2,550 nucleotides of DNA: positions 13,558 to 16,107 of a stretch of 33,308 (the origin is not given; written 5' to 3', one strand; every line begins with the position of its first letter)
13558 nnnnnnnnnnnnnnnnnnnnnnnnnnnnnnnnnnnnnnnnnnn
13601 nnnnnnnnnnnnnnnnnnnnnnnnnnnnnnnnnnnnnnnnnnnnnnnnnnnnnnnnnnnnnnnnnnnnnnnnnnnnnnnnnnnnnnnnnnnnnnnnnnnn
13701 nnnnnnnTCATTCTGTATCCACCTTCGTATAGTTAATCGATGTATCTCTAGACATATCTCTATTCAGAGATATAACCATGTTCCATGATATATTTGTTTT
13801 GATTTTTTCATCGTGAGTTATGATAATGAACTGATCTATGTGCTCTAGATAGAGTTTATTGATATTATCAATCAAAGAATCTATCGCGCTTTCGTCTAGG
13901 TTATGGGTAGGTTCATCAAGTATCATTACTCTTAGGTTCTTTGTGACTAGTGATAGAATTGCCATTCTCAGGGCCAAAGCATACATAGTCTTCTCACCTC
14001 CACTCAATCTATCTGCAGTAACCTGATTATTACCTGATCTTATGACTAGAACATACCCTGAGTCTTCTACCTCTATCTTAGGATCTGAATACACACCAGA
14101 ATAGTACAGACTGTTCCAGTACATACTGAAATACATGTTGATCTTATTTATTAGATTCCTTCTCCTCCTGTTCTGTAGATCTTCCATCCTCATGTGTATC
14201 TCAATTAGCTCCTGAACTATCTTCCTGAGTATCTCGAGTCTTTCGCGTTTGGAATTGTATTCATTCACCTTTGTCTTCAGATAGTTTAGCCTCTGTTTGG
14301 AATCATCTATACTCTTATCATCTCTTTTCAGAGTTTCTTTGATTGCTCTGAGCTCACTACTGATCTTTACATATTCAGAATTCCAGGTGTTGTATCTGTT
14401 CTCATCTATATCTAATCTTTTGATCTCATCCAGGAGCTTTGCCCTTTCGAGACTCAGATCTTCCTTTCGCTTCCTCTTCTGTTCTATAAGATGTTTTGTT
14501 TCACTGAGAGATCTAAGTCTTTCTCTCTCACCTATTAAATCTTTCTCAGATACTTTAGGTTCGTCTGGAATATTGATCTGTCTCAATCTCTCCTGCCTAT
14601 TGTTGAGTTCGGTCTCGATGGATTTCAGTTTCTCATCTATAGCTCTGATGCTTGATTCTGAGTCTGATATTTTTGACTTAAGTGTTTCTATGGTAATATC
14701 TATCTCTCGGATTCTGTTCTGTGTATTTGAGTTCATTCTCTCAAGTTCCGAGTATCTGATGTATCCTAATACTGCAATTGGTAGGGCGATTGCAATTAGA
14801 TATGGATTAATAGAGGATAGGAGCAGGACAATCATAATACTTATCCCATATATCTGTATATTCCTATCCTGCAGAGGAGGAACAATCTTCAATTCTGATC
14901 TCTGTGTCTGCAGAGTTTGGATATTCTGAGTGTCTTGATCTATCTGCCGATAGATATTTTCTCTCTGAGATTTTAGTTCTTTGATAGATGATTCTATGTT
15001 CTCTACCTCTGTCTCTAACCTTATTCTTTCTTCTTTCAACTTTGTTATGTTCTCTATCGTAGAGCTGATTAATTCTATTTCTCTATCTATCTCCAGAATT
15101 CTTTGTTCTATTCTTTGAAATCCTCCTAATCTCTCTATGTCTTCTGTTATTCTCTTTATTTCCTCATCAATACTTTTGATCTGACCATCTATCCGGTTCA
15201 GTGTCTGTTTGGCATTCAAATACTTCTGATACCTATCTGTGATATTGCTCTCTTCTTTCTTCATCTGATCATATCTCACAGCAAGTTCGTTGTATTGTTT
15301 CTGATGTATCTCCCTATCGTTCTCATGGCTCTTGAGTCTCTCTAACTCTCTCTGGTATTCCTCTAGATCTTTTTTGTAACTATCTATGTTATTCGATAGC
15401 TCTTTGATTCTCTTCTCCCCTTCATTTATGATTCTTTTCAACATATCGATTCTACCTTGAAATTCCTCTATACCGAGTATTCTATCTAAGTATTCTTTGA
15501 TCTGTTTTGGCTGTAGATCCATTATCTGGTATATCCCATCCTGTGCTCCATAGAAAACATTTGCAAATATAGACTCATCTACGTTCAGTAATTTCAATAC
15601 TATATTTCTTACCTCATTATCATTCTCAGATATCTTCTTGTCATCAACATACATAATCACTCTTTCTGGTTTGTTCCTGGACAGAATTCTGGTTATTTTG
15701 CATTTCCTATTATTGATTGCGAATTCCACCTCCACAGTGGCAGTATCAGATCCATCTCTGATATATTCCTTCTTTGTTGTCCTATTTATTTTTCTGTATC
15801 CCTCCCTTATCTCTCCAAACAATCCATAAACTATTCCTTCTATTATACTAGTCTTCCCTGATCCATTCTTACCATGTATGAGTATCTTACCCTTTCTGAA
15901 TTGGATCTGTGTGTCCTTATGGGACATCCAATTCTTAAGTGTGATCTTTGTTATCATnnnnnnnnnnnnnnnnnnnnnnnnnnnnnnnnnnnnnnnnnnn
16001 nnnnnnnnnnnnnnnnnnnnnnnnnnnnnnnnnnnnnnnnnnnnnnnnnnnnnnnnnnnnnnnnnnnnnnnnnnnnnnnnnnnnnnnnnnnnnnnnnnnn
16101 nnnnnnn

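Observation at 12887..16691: Three-gene operon: polytopic membrane protein, Rad50/SMC-like ATPase with a membrane hairpin in place of the zinc hook, and a helical partner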

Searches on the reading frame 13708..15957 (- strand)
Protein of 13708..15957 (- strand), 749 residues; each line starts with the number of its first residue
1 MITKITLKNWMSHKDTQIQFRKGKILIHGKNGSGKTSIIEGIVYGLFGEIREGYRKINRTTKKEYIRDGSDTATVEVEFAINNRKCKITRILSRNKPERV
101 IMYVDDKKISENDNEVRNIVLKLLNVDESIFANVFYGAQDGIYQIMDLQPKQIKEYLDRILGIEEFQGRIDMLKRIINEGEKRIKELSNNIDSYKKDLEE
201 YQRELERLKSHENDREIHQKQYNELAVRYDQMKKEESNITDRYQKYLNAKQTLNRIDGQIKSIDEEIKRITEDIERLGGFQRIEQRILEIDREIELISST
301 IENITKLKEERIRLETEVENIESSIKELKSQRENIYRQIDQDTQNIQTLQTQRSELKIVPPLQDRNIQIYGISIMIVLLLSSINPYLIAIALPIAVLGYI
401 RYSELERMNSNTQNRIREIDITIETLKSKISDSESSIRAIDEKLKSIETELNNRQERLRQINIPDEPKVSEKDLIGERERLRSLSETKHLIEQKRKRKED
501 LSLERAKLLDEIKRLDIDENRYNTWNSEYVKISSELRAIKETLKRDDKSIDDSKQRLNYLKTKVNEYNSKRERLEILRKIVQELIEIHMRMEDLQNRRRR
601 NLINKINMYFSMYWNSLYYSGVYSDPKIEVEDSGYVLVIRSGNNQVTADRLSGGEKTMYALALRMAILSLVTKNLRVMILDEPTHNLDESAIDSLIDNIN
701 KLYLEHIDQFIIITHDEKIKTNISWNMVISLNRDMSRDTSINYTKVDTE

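Call 3: search_protein_families(library=pfam, proteins=[window:13708-15957:-], max_evalue=1)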
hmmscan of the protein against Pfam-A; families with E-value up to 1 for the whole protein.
window:13708-15957:- (749 aa): 23 families
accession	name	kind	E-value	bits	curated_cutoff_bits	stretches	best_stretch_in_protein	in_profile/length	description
PF13476.12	AAA_23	-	1.1e-21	78.8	27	1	4-275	1-201/201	AAA domain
PF02463.25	SMC_N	-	7.7e-15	55.3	40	1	1-729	1-211/220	RecF/RecN/SMC N terminal domain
PF13175.12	AAA_15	-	2.1e-07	31.3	32.1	2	1-343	1-290/374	AAA ATPase domain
PF13166.12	AAA_13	-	2.1e-07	30.5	36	2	425-716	287-570/713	AAA domain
PF13555.12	AAA_29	-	6e-07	29.6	27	1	3-47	2-47/61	P-loop containing region of AAA domain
PF13558.12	SbcC_Walker_B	-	3.4e-05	24.4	27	1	648-698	30-87/90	SbcC/RAD50-like, Walker B motif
PF13304.12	AAA_21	-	0.00025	21.7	27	2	544-716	212-299/304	AAA domain, putative AbiEii toxin, Type IV TA system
PF00435.27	Spectrin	-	0.00042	21.2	29.9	1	164-236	4-71/105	Spectrin repeat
PF06160.17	EzrA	-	0.0034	16.2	39.6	2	179-347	98-258/557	Septation ring formation regulator, EzrA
PF20663.3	COG4_N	-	0.024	15.1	27.3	1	228-292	7-71/107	Conserved oligomeric Golgi complex subunit 4, N-terminal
PF13514.12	AAA_27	-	0.03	14.4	22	1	2-48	3-52/206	AAA domain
PF00005.33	ABC_tran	-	0.066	14.3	25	2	646-684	101-136/137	ABC transporter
PF20556.3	DUF6768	-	0.071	13.2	27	0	538-584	7-53/123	Family of unknown function (DUF6768)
PF01580.24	FtsK_SpoIIIE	-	0.072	13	24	0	13-46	28-63/221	FtsK/SpoIIIE family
PF04513.17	Baculo_PEP_C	-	0.1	13.1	38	1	250-335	37-118/140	Baculovirus polyhedron envelope protein, PEP, C terminus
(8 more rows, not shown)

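Call 4: search_protein_families(library=ncbifam, proteins=[window:13708-15957:-], max_evalue=1)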
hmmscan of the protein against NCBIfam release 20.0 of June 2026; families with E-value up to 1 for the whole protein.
window:13708-15957:- (749 aa): 87 families (the best 25 are shown)
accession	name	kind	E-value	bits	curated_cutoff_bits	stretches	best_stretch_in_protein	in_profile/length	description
NF041034.1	Rad50_Sulf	equivalog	1.7e-54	185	1000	2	2-356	3-343/872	DNA double-strand break repair ATPase Rad50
NF003034.1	PRK03918.1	equivalog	2.3e-53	181.4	700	2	2-354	3-348/878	DNA double-strand break repair ATPase Rad50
NF002244.0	PRK01156.1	equivalog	9e-43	146.5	847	3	2-281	3-279/895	DNA double-strand break repair ATPase Rad50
NF002572.0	PRK02224.1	equivalog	2.4e-42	145.3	1087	2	2-356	3-361/888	DNA double-strand break repair ATPase Rad50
NF041035.1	Rad50_Halo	equivalog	2.4e-40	138.7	1000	2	2-355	3-346/883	DNA double-strand break repair ATPase Rad50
NF053563.1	Rkd4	equivalog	1e-29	103.3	860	1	2-690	3-739/747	arcadin-4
NF045487.1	ASRP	equivalog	7.5e-29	100.8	300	3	417-714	313-589/593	archaea-specific SMC-related protein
TIGR02169.1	SMC_prok_A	equivalog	2.3e-25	88.5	729.4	3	2-356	2-342/1165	chromosome segregation protein SMC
TIGR02168.1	SMC_prok_B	equivalog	1.2e-21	76.2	567.35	3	165-356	299-503/1181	chromosome segregation protein SMC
TIGR00618.1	sbcc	subfamily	1.9e-18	65.9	478.5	2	2-356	3-358/1043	exonuclease subunit SbcC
NF045780.1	TrlF_fam_ATP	equivalog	5e-16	58.6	350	2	409-715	577-883/944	TrlF family AAA-like ATPase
NF041751.2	sbcc_Staph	equivalog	3.1e-13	48.6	920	2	5-90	6-93/1007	exonuclease subunit SbcC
TIGR00611.2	recf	equivalog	3.8e-12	46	172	2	2-126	1-121/339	DNA replication/repair protein RecF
TIGR03185.1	DNA_S_dndD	equivalog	4.1e-12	45.4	245.85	2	300-744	207-637/650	DNA sulfur modification protein DndD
NF000355.4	ribo_prot_ABC_F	equivalog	2.1e-11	43.4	380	2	645-743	112-199/499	ribosomal protection-like ABC-F family protein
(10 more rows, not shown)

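Call 8: find_homologous_proteins(query=window:13708-15957:-, max_evalue=0.00001)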
Query window:13708-15957:- (749 aa): 89 proteins with E <= 0.00001 among 8000 candidates.
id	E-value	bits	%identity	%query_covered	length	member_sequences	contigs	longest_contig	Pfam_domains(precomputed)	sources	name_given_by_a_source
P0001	0.0e+0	1578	100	100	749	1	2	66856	PF13175.13,PF13476.13,PF13555.13,PF02463.26,PF13166.13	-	-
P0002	0.0e+0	1102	69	100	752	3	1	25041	PF13175.13,PF13476.13,PF13558.13,PF13555.13,PF02463.26,PF13166.13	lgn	-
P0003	2.4e-140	487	38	100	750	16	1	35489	PF13175.13,PF13476.13,PF04108.18,PF13555.13,PF02463.26,PF13166.13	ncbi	ncbi:MAG: SMC family ATPase [Candidatus Anstonellales archaeon]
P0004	5.2e-112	394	35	99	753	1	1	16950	PF13476.13,PF13558.13,PF13555.13,PF02463.26,PF13304.13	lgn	-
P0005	3.2e-36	143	35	22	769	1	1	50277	PF13175.13,PF13476.13,PF13555.13,PF02463.26,PF04423.20,PF13304.13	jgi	jgi:exonuclease SbcC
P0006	1.2e-33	135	29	26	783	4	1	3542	PF13175.13,PF13476.13,PF02463.26,PF04423.20,PF13304.13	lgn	-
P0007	9.4e-31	125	25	48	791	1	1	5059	PF13175.13,PF13476.13,PF13555.13,PF02463.26,PF04423.20,PF13304.13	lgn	-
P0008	3.7e-28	117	30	24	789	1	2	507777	PF13175.13,PF13476.13,PF13555.13,PF02463.26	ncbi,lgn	-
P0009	7.6e-28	116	23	100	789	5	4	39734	PF13175.13,PF13476.13,PF13555.13,PF02463.26,PF24161.2,PF04423.20,PF13304.13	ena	-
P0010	4.6e-21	93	26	47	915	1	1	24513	PF13514.13,PF13175.13,PF13476.13,PF13555.13,PF02463.26,PF04423.20,PF13304.13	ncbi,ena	-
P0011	2.1e-20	91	26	44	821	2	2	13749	PF13514.13,PF00005.34,PF13175.13,PF13476.13,PF13558.13,PF13555.13,PF02463.26,PF13304.13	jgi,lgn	-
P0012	1.2e-19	88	24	45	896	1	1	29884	PF13476.13,PF13558.13,PF13555.13,PF04423.20,PF13304.13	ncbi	-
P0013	1.4e-19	88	23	75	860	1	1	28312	PF13476.13,PF13304.13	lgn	-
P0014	3.6e-18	84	24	95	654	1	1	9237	PF13514.13,PF13175.13,PF13476.13,PF13555.13,PF02463.26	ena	-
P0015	4.4e-18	83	26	31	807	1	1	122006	PF13514.13,PF13175.13,PF13476.13,PF13558.13,PF13555.13,PF02463.26,PF13166.13,PF04423.20,PF13304.13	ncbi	ncbi:MAG: AAA family ATPase [Candidatus Jordarchaeales archaeon]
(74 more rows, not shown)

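Call 11: find_encoding_contigs(protein=P0003, flank=6000, max_places=3)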
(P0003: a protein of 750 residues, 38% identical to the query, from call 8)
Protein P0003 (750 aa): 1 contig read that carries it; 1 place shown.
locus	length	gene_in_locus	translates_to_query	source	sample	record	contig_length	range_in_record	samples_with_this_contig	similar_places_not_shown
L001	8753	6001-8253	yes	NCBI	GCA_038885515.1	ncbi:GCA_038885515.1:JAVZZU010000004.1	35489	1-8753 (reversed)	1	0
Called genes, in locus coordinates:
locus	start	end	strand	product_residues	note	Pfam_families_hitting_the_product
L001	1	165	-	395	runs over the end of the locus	-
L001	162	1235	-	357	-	-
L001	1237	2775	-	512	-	-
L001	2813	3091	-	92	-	PF01984:dsDNA_bind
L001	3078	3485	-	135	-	PF01090:Ribosomal_S19e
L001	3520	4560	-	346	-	PF00579:tRNA-synt_1b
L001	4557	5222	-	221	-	PF14595:Thioredoxin_9 (faint), PF00085:Thioredoxin (faint), PF00462:Glutaredoxin (faint), PF13098:Thioredoxin_2 (weak), PF13192:Thioredoxin_3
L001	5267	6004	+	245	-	-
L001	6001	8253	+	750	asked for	PF02463:SMC_N, PF13175:AAA_15, PF13476:AAA_23, PF13555:AAA_29 (weak), PF04108:ATG17_like (faint), PF13166:AAA_13 (weak)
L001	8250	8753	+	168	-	?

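Call 12: find_encoding_contigs(protein=P0004, flank=6000, max_places=3)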
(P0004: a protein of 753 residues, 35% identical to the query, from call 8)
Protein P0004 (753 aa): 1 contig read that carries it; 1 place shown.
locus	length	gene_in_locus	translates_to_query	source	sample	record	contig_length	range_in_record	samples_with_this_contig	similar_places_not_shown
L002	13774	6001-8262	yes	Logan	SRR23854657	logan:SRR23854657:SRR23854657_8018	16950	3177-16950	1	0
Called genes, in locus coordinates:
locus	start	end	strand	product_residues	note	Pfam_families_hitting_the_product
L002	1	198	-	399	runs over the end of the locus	-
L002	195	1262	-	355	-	-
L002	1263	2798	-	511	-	-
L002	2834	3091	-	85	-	PF01984:dsDNA_bind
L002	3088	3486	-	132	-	PF01090:Ribosomal_S19e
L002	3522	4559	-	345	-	PF00579:tRNA-synt_1b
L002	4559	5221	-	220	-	PF14595:Thioredoxin_9 (faint), PF00085:Thioredoxin (faint), PF13098:Thioredoxin_2 (faint), PF00462:Glutaredoxin (faint), PF13192:Thioredoxin_3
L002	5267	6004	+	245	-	-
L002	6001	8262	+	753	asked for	PF02463:SMC_N, PF13476:AAA_23, PF13555:AAA_29 (weak), PF13304:AAA_21 (faint), PF13558:SbcC_Walker_B (faint)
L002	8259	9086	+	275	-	-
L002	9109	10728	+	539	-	PF00749:tRNA-synt_1c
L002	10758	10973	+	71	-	-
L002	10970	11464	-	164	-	-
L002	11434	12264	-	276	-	-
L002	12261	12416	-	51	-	-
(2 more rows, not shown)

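Call 13: find_encoding_contigs(protein=P0002, flank=6000, max_places=3)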
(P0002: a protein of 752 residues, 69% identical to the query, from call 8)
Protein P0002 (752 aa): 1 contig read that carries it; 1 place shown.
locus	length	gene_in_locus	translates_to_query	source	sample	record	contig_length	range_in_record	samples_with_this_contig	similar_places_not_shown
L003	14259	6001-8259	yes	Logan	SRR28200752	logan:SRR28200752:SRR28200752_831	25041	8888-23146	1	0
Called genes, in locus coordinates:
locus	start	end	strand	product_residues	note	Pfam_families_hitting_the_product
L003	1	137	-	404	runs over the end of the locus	-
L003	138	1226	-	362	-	-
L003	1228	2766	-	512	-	-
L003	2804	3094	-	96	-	PF01984:dsDNA_bind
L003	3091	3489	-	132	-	PF01090:Ribosomal_S19e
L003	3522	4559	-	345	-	PF00579:tRNA-synt_1b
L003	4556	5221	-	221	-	PF00085:Thioredoxin (faint), PF00462:Glutaredoxin (faint), PF13098:Thioredoxin_2 (faint), PF14595:Thioredoxin_9 (weak), PF13192:Thioredoxin_3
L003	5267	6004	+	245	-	-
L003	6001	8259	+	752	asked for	PF02463:SMC_N, PF13166:AAA_13 (faint), PF13175:AAA_15, PF13476:AAA_23, PF13555:AAA_29 (weak), PF02463:SMC_N, PF13558:SbcC_Walker_B (weak)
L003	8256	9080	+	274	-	-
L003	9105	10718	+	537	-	PF00749:tRNA-synt_1c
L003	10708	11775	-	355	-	PF00390:malic, PF03949:Malic_M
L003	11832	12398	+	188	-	PF00484:Pro_CA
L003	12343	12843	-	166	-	-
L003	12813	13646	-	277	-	-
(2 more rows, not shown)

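Call 16: find_related_loci(query=A1, collection=genome_contigs, flank=6000)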
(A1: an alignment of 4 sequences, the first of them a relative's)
Query A1 (749 aa) in genome_contigs; peptide patterns used: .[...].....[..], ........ (x = any residue, [..] = any of these).
19 stretches matched a pattern; 2 encode a relative of the query (tblastn E <= 1e-3); 2 distinct loci.
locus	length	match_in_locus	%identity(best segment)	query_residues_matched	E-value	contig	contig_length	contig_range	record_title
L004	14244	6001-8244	39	1-746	5e-152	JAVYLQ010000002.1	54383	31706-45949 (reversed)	MAG: Candidatus Anstonellales archaeon isolate BF3_201808_bins_80 BF3_201808_bins_80_scaffold_2, whole genome shotgun se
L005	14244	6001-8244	38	1-746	6e-150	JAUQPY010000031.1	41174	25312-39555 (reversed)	MAG: Candidatus Micrarchaeota archaeon isolate JZ-3.bins.121.201705 NODE_1350_length_41174_cov_2.56419, whole genome sho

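Call 29: find_encoding_contigs(protein=P0005, flank=5000, max_places=1)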
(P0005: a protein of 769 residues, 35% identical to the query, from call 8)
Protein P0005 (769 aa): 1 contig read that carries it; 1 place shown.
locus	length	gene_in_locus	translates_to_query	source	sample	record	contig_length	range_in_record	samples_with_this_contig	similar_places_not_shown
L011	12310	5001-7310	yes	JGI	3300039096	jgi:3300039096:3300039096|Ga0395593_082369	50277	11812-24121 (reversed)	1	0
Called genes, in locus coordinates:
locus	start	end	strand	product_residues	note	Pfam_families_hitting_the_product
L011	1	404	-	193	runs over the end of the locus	-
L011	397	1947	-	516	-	PF00437:T2SSE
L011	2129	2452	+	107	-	-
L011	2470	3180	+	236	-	PF00970:FAD_binding_6, PF00175:NAD_binding_1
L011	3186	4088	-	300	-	PF02729:OTCace_N, PF00185:OTCace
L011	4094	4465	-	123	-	-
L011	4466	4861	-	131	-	PF01201:Ribosomal_S8e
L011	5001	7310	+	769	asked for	PF02463:SMC_N, PF13175:AAA_15, PF13304:AAA_21 (faint), PF13476:AAA_23, PF13555:AAA_29, PF04423:Rad50_zn_hook (weak)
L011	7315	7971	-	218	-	PF13728:TraF (faint), PF00085:Thioredoxin (faint), PF13098:Thioredoxin_2 (faint), PF23357:DUF7088 (faint), PF13192:Thioredoxin_3 (weak), PF14595:Thioredoxin_9 (weak), PF00462:Glutaredoxin (weak), PF13192:Thioredoxin_3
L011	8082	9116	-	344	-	PF00091:Tubulin, PF12327:FtsZ_C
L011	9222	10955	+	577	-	PF14716:HHH_8, PF00633:HHH (faint), PF14520:HHH_5, PF14791:DNA_pol_B_thumb, PF02811:PHP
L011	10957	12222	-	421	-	PF02812:ELFV_dehydrog_N, PF00208:ELFV_dehydrog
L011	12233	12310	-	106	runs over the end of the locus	PF01381:HTH_3 (weak)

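Call 30: find_encoding_contigs(protein=P0008, flank=5000, max_places=1)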
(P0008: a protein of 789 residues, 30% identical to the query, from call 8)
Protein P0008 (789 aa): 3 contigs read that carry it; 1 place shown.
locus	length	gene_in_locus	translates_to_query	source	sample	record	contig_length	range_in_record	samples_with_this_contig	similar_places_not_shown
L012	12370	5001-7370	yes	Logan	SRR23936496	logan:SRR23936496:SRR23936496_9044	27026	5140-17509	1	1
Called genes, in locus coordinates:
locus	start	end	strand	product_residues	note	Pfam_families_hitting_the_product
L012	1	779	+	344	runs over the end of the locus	PF00696:AA_kinase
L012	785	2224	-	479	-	PF00587:tRNA-synt_2b, PF03129:HGTP_anticodon, PF09180:ProRS-C_1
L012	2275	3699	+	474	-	PF13522:GATase_6, PF13537:GATase_7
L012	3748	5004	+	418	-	PF00149:Metallophos, PF12850:Metallophos_2 (weak)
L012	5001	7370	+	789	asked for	PF02463:SMC_N, PF13175:AAA_15, PF13476:AAA_23, PF13555:AAA_29 (weak), PF02463:SMC_N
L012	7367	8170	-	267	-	PF13672:PP2C_2 (faint)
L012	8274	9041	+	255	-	PF00149:Metallophos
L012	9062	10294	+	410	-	-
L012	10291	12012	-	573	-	PF00009:GTP_EFTU, PF01926:MMR_HSR1 (weak), PF03144:GTP_EFTU_D2, PF11987:IF-2, PF14578:GTP_EFTU_D4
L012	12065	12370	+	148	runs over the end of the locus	-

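Call 65: search_protein_representatives(alignment_id=A1)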
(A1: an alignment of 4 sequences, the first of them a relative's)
Query: 4 sequences, 744 profile positions. Proteins with E-value up to 0.001 (for the whole library): 28796; up to 1e-10: 9172; up to 1e-30: 1109. The best 150 are listed.
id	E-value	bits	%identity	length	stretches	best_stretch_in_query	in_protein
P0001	0.0e+00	1194.5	-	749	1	1-743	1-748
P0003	0.0e+00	1167.6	-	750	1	1-741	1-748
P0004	0.0e+00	1107.0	-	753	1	1-743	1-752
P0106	4.4e-183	627.1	-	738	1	1-741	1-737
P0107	4.3e-89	316.4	-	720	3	1-279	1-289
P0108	2.1e-83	297.6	-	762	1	1-742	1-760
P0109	7.6e-81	289.1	-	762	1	1-716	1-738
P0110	1.8e-75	271.3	-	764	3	1-310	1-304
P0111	3.5e-72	260.5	-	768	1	1-730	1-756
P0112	1.6e-70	255.0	-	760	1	1-717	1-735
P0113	3.3e-70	253.9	-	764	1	1-724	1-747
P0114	4.4e-70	253.5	-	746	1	1-729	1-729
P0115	7.4e-70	252.8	-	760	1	1-730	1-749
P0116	1.5e-69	251.7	-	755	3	471-731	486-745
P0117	4.7e-69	250.1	-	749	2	464-729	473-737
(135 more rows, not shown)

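Call 67: find_encoding_contigs(protein=P0108, flank=5000, max_places=2)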
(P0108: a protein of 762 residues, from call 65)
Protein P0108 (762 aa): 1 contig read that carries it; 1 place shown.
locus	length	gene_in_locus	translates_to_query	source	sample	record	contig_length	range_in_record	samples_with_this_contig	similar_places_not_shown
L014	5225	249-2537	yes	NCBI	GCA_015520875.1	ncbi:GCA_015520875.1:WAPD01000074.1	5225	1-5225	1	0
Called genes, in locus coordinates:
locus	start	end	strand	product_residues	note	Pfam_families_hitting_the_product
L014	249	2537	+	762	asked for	PF02463:SMC_N, PF13175:AAA_15, PF13304:AAA_21 (faint), PF13476:AAA_23 (faint), PF13555:AAA_29 (faint), PF04423:Rad50_zn_hook, PF13166:AAA_13, PF02463:SMC_N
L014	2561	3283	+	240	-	-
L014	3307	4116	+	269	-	-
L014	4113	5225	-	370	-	?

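Call 77: search_protein_families(library=pfam, proteins=[L014:2561-3283:+, L014:3307-4116:+, P0108], max_evalue=0.01)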
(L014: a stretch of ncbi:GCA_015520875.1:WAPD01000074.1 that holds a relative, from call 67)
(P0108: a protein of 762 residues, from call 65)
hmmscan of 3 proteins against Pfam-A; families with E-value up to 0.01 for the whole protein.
L014:2561-3283:+ (240 aa): 0 families

L014:3307-4116:+ (269 aa): 0 families

P0108 (762 aa): 16 families
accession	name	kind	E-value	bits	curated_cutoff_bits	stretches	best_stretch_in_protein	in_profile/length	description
PF13476.12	AAA_23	-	2.5e-21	77.7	27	1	4-220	1-198/201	AAA domain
PF02463.25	SMC_N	-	1.6e-16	60.9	40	2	1-73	1-74/220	RecF/RecN/SMC N terminal domain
PF13166.12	AAA_13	-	3.9e-14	52.7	36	1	379-740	256-579/713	AAA domain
PF13175.12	AAA_15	-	2.1e-12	47.8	32.1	1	1-377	1-304/374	AAA ATPase domain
PF04423.19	Rad50_zn_hook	-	4.5e-10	39.6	24.3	1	358-409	1-50/52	Rad50 zinc hook motif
PF13304.12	AAA_21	-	2.1e-08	35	27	2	492-735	74-302/304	AAA domain, putative AbiEii toxin, Type IV TA system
PF13555.12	AAA_29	-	1.2e-05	25.4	27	1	3-49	2-49/61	P-loop containing region of AAA domain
PF13558.12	SbcC_Walker_B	-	0.00032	21.3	27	1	665-715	30-88/90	SbcC/RAD50-like, Walker B motif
PF07989.16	Cnn_1N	-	0.00094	19.8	28.5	1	310-374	7-71/74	Centrosomin N-terminal motif 1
PF02403.27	Seryl_tRNA_N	-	0.001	19.7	28.2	1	271-337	28-94/108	Seryl-tRNA synthetase N-terminal domain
PF06810.17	Phage_scaffold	-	0.0012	19.3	35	1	305-374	26-95/170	Phage capsid assembly scaffolding protein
PF00005.33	ABC_tran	-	0.0014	19.7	25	0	26-43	15-32/137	ABC transporter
PF13514.12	AAA_27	-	0.0029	17.7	22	1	2-48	3-52/206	AAA domain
PF04108.17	ATG17_like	-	0.0034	17.3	43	0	200-466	22-294/355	Autophagy protein ATG17-like domain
PF03999.17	MAP65_ASE1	-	0.0088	15.3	26.9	0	405-636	30-250/477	Microtubule associated protein (MAP65/ASE1 family)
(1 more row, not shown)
